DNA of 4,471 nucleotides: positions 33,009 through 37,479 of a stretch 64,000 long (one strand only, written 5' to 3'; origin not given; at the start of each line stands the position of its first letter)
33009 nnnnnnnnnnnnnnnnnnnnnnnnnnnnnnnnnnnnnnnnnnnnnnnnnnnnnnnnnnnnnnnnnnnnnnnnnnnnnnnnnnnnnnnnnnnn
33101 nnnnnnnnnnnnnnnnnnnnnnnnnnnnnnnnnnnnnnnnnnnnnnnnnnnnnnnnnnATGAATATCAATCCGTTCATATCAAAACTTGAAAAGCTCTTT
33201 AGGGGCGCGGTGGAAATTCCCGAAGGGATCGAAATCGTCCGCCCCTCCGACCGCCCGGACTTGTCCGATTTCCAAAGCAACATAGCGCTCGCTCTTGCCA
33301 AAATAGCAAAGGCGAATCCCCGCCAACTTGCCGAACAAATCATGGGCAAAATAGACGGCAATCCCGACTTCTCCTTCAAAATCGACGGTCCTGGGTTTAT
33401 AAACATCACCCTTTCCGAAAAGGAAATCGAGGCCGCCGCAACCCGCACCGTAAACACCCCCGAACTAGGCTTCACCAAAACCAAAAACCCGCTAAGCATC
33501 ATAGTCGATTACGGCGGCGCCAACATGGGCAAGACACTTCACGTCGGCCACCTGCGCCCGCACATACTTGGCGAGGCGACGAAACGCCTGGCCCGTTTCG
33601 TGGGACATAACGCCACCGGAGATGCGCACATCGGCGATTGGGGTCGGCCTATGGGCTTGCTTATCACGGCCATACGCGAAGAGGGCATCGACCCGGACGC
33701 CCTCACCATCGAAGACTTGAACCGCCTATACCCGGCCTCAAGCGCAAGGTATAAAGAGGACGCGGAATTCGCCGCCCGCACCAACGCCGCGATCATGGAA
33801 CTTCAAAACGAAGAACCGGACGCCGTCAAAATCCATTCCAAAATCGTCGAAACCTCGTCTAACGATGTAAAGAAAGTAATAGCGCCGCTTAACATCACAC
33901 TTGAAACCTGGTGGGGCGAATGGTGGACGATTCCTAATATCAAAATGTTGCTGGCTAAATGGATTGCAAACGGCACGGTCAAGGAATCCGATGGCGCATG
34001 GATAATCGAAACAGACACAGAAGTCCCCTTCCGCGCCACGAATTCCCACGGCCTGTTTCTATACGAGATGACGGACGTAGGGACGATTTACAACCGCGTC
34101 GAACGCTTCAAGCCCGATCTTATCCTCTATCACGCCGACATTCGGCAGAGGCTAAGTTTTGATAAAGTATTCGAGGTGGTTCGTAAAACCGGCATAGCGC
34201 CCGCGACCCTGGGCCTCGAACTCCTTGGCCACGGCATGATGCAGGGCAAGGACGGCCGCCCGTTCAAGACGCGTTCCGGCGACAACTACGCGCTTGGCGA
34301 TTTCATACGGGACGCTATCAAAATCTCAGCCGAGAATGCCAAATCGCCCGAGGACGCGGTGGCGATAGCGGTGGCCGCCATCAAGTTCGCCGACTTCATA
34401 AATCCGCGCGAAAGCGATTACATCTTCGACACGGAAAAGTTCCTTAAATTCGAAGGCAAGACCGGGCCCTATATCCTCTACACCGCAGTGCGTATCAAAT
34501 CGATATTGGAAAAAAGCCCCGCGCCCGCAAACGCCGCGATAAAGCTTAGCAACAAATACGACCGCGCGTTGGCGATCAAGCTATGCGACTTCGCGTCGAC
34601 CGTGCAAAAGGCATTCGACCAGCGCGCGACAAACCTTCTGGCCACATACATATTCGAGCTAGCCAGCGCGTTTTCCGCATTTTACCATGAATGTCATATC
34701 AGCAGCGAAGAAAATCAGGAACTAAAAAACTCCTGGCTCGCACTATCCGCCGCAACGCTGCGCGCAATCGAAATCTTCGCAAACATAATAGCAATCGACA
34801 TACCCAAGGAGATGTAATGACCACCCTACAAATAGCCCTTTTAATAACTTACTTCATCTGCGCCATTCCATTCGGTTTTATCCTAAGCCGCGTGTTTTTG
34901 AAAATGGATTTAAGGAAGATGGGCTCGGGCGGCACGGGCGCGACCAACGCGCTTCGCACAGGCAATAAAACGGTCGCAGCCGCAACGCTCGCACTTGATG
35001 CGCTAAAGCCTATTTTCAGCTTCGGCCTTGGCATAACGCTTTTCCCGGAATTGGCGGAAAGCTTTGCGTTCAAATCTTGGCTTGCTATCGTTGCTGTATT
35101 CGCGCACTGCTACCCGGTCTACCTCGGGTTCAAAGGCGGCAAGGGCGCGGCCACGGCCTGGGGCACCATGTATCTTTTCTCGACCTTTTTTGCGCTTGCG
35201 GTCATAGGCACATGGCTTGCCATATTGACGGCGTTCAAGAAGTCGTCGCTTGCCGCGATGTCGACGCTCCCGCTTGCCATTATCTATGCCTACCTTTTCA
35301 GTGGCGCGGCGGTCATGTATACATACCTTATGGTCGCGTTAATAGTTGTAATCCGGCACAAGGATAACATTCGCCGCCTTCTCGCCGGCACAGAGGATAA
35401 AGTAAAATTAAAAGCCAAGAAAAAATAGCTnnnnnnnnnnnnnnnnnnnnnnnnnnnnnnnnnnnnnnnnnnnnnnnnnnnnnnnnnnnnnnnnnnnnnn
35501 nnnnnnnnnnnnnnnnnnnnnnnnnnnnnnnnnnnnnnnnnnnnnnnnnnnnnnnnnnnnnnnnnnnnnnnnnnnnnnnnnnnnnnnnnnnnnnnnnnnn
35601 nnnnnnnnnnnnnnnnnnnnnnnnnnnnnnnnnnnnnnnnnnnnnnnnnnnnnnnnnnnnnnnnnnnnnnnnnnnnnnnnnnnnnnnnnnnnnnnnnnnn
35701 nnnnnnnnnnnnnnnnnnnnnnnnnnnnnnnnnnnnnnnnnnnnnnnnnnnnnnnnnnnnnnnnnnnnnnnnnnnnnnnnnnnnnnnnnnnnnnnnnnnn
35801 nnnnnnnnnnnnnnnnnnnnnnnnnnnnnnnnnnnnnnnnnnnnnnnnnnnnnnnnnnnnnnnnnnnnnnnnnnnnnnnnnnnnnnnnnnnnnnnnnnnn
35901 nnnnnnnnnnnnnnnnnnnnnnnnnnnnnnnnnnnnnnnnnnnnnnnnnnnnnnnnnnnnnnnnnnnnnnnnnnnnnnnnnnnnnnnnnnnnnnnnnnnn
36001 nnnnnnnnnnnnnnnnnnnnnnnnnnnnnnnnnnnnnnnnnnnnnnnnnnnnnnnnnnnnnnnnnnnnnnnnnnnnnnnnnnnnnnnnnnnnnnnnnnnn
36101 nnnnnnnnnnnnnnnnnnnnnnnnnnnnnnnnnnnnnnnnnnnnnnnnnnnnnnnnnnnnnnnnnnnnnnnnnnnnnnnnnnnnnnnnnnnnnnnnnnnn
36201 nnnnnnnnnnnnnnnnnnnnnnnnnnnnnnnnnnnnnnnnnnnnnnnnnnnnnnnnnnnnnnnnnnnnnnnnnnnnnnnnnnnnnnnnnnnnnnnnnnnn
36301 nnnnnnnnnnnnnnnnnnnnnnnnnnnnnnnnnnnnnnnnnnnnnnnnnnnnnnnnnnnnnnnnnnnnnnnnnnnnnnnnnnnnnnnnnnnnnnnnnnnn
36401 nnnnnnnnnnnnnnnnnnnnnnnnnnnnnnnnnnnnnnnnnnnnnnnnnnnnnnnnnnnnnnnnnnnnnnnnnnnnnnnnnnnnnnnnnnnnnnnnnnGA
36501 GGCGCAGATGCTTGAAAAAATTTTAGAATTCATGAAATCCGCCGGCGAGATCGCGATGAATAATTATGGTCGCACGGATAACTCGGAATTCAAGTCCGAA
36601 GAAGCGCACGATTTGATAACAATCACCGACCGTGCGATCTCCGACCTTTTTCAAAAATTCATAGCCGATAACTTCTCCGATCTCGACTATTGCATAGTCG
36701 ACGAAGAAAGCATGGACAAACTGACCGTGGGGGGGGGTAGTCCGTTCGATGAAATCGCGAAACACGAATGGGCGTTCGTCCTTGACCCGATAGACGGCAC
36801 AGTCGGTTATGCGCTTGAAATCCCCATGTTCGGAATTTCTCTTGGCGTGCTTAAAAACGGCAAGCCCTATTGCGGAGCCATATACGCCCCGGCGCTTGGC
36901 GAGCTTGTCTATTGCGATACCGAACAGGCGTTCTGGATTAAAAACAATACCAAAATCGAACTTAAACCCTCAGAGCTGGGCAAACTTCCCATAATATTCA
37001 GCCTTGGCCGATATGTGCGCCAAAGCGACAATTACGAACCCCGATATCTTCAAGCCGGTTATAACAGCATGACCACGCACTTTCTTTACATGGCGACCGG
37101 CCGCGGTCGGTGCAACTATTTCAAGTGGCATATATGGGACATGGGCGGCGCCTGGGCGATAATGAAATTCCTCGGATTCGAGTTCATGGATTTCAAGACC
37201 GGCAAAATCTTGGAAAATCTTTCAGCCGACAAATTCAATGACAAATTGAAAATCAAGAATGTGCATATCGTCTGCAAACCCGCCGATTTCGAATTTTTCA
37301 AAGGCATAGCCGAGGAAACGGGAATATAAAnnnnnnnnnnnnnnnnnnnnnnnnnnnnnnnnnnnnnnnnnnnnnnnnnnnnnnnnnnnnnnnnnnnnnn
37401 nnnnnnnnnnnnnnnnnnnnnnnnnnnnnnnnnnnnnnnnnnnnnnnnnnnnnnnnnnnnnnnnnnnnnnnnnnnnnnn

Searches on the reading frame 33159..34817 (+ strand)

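Call 80: search_protein_families(library=pfam, proteins=[window:33159-34817:+], max_evalue=0.00001)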
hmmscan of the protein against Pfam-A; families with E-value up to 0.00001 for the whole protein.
window:33159-34817:+ (552 aa): 3 families
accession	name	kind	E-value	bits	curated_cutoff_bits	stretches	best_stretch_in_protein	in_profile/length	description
PF00750.26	tRNA-synt_1d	-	3.1e-61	207.7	23.3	1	106-424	14-348/349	tRNA synthetases class I (R), catalytic domain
PF05746.21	DALR_1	-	2e-20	73.5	22.3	1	439-552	1-117/117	DALR anticodon binding domain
PF03485.21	Arg_tRNA_synt_N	-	4.3e-16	59.7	21.5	1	10-85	11-85/85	Arginyl tRNA synthetase N terminal domain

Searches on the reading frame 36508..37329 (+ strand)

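Call 31: search_protein_families(library=pfam, proteins=[window:36508-37329:+], max_evalue=0.001)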
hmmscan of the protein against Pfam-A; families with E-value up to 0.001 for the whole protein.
window:36508-37329:+ (273 aa): 1 family
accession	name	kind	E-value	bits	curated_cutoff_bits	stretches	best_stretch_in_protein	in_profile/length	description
PF00459.30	Inositol_P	-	2.5e-27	96.5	27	1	8-232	12-241/271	Inositol monophosphatase family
